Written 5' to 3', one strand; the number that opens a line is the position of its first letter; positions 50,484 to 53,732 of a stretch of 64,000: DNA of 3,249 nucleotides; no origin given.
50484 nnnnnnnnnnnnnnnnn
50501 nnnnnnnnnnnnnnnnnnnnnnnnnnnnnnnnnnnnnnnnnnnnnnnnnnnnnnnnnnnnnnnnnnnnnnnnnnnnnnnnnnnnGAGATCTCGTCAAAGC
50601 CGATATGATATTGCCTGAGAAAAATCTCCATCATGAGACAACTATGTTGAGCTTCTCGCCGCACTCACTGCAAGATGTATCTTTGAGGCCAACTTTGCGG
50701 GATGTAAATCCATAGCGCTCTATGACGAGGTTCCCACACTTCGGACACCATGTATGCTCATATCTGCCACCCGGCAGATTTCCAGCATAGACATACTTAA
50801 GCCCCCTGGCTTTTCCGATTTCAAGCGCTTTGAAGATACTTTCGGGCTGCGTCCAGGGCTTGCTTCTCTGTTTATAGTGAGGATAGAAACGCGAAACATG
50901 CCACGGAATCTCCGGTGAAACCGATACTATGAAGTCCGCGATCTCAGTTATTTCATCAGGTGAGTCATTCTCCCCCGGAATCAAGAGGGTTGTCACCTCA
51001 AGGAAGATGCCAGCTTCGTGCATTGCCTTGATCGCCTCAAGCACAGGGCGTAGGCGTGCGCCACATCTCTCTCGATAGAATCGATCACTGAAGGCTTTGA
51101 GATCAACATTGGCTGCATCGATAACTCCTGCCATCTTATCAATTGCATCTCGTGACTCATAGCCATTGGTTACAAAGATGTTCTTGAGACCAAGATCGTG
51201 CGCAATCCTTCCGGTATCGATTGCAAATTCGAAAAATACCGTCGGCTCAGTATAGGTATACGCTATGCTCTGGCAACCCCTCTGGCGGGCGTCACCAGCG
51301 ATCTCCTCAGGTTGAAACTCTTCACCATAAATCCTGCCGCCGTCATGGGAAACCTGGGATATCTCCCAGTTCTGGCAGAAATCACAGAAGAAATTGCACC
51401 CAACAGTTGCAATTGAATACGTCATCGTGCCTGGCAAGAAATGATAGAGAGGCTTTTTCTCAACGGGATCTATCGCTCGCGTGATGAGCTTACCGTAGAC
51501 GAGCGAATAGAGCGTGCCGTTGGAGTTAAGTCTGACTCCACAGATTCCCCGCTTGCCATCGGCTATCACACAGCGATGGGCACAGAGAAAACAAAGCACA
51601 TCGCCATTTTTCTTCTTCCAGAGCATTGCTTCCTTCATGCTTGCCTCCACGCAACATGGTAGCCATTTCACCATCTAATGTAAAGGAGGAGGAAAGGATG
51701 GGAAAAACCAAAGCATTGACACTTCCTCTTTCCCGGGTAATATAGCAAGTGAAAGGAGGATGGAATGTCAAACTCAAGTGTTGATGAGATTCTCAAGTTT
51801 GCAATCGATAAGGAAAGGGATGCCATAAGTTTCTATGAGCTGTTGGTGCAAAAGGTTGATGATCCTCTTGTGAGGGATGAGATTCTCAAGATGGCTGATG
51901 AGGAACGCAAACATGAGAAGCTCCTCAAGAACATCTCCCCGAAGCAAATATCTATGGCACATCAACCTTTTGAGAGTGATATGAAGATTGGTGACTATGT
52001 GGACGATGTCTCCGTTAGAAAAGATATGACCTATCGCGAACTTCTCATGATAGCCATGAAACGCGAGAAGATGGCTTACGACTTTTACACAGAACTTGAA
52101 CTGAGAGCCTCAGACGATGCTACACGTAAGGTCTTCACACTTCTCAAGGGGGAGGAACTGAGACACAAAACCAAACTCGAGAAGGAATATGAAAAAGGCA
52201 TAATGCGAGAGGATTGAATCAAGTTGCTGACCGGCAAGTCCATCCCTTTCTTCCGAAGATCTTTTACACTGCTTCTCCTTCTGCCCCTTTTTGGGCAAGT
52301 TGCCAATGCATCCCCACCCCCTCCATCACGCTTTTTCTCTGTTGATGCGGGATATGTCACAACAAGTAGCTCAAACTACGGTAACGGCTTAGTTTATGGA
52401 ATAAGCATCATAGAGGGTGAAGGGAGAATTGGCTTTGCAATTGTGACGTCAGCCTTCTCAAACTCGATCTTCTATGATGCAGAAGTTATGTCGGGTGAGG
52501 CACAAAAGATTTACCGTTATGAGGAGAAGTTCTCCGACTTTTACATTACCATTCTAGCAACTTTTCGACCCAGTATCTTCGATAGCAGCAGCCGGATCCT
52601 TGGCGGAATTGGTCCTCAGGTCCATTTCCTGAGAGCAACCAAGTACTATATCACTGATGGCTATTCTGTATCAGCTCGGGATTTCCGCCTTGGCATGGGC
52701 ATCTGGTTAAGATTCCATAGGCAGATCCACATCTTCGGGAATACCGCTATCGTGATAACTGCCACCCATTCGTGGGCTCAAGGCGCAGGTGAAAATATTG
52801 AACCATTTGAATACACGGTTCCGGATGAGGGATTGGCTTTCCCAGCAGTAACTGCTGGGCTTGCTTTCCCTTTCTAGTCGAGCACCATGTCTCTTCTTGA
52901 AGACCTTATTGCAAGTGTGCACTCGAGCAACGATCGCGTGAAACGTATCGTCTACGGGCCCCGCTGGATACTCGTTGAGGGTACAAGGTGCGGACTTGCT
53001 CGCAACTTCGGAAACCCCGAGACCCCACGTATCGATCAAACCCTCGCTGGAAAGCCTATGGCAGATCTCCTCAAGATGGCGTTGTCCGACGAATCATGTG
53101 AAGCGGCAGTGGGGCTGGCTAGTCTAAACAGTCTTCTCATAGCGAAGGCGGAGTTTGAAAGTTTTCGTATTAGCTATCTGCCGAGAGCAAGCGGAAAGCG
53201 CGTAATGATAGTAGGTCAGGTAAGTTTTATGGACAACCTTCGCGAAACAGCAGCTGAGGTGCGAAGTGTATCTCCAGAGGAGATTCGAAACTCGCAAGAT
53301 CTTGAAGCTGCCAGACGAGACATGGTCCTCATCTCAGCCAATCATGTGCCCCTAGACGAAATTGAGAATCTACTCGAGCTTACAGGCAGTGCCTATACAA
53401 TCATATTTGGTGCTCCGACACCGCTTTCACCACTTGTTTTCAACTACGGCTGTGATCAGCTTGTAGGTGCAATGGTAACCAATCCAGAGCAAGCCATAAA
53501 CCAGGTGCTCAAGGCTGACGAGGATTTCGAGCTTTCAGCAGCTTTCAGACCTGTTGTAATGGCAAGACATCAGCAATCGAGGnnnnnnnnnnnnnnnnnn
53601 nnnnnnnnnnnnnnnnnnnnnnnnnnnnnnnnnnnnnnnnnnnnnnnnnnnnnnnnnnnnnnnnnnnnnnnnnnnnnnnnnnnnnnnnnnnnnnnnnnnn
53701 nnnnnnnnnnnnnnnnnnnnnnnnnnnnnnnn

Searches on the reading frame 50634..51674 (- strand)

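Call 20: search_protein_families(library=pfam, proteins=[window:50634-51674:-], max_evalue=0.0001)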
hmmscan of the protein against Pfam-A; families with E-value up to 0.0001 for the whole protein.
window:50634-51674:- (347 aa): 1 family
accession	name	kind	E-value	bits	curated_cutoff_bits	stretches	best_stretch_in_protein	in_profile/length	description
PF04055.27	Radical_SAM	-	1.1e-24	87.9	29.5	1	89-248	3-165/166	Radical SAM superfamily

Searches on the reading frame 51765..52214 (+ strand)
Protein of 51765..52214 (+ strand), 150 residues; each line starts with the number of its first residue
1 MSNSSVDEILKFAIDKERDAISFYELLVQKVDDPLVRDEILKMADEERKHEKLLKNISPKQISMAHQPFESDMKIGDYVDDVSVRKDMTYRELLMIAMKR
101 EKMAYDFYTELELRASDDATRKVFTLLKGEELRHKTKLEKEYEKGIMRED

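Call 20: search_protein_families(library=pfam, proteins=[window:51765-52214:+], max_evalue=0.0001)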
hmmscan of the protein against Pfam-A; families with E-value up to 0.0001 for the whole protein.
window:51765-52214:+ (150 aa): 2 families
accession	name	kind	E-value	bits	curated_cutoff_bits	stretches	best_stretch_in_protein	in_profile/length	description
PF02915.23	Rubrerythrin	-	2.1e-14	54.5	22.8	1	8-142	1-137/137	Rubrerythrin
PF09537.16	DUF2383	-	3.1e-05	24.5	30.8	0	10-56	6-52/111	Domain of unknown function (DUF2383)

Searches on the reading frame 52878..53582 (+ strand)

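Call 67: search_protein_families(library=pfam, proteins=[window:52878-53582:+], max_evalue=0.0001)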
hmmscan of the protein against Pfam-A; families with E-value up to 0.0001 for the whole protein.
window:52878-53582:+ (235 aa): 2 families
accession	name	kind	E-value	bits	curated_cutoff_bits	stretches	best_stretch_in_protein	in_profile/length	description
PF13938.11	DUF4213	-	9.5e-13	48.7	23.5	1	9-87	3-75/75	Putative heavy-metal chelation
PF04016.18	DUF364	-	3.6e-12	46.6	23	1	101-213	6-131/147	Putative heavy-metal chelation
